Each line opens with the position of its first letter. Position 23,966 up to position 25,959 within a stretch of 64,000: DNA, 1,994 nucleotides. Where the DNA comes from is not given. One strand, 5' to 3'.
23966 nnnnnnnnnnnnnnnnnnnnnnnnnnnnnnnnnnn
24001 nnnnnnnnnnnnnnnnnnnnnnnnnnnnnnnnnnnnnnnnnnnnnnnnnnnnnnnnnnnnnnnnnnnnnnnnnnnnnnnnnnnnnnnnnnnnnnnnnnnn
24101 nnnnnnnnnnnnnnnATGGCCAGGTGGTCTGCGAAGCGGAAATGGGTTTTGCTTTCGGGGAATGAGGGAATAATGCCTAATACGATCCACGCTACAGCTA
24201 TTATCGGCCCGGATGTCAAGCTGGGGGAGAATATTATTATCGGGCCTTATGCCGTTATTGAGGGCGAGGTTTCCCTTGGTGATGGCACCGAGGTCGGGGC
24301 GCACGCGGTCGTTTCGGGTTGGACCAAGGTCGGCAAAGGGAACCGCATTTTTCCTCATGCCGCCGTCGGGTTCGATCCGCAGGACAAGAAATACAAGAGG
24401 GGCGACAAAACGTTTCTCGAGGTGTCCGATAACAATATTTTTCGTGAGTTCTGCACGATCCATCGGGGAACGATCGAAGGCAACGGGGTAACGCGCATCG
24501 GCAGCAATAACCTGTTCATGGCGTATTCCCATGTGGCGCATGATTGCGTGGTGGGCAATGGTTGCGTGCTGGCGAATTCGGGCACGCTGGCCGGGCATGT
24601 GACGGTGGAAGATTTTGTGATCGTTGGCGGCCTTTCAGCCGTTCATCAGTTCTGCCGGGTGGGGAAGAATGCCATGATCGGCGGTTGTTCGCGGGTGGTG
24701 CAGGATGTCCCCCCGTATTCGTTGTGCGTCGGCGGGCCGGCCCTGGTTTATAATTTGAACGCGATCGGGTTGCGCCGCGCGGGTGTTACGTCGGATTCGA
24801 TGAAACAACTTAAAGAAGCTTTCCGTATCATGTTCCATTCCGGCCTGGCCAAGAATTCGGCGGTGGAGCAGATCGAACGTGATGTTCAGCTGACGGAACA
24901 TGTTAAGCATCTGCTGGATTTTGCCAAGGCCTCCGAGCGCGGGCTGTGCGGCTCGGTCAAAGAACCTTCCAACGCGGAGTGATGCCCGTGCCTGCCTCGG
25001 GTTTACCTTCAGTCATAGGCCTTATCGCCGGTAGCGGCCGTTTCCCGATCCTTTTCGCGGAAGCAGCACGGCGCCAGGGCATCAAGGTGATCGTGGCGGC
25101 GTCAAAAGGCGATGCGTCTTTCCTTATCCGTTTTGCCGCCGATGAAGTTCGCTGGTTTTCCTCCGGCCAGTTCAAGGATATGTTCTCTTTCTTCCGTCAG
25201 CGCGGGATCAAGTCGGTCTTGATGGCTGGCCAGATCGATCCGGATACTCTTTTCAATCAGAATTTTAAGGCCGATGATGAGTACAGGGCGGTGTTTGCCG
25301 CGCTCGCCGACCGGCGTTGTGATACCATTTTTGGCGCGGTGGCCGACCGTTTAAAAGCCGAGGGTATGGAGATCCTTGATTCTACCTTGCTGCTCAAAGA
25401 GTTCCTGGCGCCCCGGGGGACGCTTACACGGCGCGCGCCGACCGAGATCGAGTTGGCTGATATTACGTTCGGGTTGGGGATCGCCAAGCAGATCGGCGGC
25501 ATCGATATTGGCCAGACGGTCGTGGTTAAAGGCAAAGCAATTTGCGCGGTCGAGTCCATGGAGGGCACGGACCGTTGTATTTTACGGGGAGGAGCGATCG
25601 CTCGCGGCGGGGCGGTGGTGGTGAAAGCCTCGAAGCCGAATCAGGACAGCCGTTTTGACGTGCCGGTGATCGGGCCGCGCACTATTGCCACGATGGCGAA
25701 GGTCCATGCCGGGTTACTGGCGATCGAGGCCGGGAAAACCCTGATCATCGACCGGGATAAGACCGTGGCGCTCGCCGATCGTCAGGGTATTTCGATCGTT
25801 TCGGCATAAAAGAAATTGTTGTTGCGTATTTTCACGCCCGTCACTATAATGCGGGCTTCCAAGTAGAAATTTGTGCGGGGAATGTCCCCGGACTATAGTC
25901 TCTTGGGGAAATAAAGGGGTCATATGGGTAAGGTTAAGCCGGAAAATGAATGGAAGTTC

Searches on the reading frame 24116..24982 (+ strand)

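Call 20: search_protein_families(library=pfam, proteins=[window:24116-24982:+], max_evalue=0.001)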
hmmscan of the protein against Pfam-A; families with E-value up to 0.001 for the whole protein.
window:24116-24982:+ (288 aa): 3 families
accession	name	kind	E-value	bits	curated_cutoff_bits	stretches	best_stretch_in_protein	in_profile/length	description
PF13720.11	Acetyltransf_11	-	1.5e-23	83.4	24.5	1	197-278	1-82/82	Udp N-acetylglucosamine O-acyltransferase; Domain 2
PF00132.30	Hexapep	-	2.3e-22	78.1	27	2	126-155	2-31/36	Bacterial transferase hexapeptide (six repeats)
PF25084.1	LbH_EIF2B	-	4.4e-07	30.3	54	0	16-86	27-95/105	EIF2B subunit epsilon LbH domain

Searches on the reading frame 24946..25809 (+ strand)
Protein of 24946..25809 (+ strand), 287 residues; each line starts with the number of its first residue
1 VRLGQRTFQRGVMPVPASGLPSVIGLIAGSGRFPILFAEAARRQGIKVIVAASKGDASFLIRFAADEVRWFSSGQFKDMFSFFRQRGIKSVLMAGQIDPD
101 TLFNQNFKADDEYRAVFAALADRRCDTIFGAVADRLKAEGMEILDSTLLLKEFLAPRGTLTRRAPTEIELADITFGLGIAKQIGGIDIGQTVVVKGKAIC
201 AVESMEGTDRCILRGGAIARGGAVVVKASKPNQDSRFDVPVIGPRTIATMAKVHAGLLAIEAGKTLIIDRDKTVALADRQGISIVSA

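Call 20: search_protein_families(library=pfam, proteins=[window:24946-25809:+], max_evalue=0.001)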
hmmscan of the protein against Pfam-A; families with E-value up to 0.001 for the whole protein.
window:24946-25809:+ (287 aa): 2 families
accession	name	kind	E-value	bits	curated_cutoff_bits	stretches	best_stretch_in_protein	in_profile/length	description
PF06230.17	LpxI_C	-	9.3e-48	161.8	25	1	156-285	1-131/131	LpxI C-terminal domain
PF17930.7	LpxI_N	-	2.7e-29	102.2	25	1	24-152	2-128/129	LpxI N-terminal domain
